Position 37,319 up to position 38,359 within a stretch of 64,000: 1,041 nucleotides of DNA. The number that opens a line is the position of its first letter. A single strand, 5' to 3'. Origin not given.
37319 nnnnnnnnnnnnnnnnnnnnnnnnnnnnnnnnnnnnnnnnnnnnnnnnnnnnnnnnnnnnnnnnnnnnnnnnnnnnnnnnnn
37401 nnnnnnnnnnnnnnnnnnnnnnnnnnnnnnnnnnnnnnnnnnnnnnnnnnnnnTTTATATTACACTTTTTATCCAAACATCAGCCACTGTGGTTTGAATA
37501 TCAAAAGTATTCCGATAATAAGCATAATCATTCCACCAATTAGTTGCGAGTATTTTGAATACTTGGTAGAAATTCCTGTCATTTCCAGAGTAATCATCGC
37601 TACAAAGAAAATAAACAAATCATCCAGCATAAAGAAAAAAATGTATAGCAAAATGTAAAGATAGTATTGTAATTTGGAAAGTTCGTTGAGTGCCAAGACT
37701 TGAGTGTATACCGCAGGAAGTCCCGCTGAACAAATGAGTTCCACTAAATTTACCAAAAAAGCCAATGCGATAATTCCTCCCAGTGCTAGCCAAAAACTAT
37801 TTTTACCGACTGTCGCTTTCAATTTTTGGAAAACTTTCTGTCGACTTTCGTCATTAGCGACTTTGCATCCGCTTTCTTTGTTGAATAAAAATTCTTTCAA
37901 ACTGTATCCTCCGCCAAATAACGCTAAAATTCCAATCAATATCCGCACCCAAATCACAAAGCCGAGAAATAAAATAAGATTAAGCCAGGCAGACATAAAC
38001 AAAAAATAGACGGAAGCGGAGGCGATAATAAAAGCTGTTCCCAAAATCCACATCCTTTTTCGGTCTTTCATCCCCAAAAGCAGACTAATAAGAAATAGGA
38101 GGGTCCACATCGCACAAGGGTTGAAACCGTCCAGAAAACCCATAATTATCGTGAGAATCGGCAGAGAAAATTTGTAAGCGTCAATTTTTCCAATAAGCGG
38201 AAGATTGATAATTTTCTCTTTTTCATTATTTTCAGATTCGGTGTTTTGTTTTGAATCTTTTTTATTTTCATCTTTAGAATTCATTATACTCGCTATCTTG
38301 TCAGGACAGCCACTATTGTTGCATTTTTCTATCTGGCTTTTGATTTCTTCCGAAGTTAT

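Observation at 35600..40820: Nine-gene anaerobe-type metal/FeS-handling operon (DUF5320 - 2x NifX-like - MinD-ferredoxin ATPase - Trx - Trx-CcdA - CDF - DUF134 - PAP2)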

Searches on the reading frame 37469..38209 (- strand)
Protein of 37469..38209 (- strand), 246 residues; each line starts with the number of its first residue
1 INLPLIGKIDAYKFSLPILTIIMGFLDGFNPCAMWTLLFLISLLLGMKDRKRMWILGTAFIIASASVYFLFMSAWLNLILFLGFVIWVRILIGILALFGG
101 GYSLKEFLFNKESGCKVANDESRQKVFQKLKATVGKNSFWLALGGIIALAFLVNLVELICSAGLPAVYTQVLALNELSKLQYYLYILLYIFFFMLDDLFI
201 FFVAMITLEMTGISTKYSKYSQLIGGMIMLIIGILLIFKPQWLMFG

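Call 20: search_protein_families(library=pfam, proteins=[window:37472-38206:-], max_evalue=10)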
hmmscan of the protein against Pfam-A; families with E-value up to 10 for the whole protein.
seq(245 aa): 1 family
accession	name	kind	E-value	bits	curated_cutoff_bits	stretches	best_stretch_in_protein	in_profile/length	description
PF11992.13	TgpA_N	-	4.8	6.5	30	1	34-205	1-130/333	TgpA N-terminal domain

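Call 64: predict_structure(alignment_id=A3)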
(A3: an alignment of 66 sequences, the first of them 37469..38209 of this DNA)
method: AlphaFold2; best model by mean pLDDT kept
length: 246 residues; sequences in the alignment: 66
mean_pLDDT: 58.0   pTM: 0.38
mean pLDDT of the five models: 58.0, 52.9, 51.9, 51.0, 50.6
residues with pLDDT >= 90: 0; 70-90: 26; 50-70: 177; < 50: 43
segments of 3 or more residues with pLDDT < 50: 1-4, 6-8, 23-31, 79-81, 113-115, 244-246
pLDDT, mean of each block of 10 residues (from residue 1): 45 47 46 51 59 60 52 49 58 70 70 51 61 58 60 61 55 64 64 61 56 58 69 71 52
secondary structure, 60 per line:
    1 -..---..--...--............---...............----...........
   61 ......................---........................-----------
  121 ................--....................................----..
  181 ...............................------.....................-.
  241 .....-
elements in order: H16-27 H31-45 H50-82 H86-109 H121-136 H139-174 H179-211 H218-238 H240-245

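Call 76: search_protein_representatives(protein=window:37469-38209:-)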
Query: 246 residues. Proteins with E-value up to 0.001 (for the whole library): 2126; up to 1e-10: 1276; up to 1e-30: 529. The best 150 are listed.
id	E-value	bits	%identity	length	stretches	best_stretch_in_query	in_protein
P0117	1.3e-114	398.9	74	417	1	1-246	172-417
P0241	7.1e-103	360.5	70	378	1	1-246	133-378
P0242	2.9e-101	355.2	69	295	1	2-246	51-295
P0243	7.9e-98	343.9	65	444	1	1-246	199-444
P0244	1.4e-97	343.2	64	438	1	3-245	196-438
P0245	2.9e-97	342.1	65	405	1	1-246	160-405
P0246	7.4e-95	334.2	64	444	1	2-246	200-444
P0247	8.2e-95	334.1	62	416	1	1-246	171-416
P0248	4.3e-90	318.6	59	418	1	1-246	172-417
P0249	2.9e-89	315.9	58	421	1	1-246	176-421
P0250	5.7e-89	314.9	57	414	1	3-246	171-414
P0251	8.3e-89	314.4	57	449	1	1-246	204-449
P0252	1.0e-85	304.3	54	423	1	1-246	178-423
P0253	2.1e-84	300.0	57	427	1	1-246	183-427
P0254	7.5e-84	298.2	57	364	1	2-245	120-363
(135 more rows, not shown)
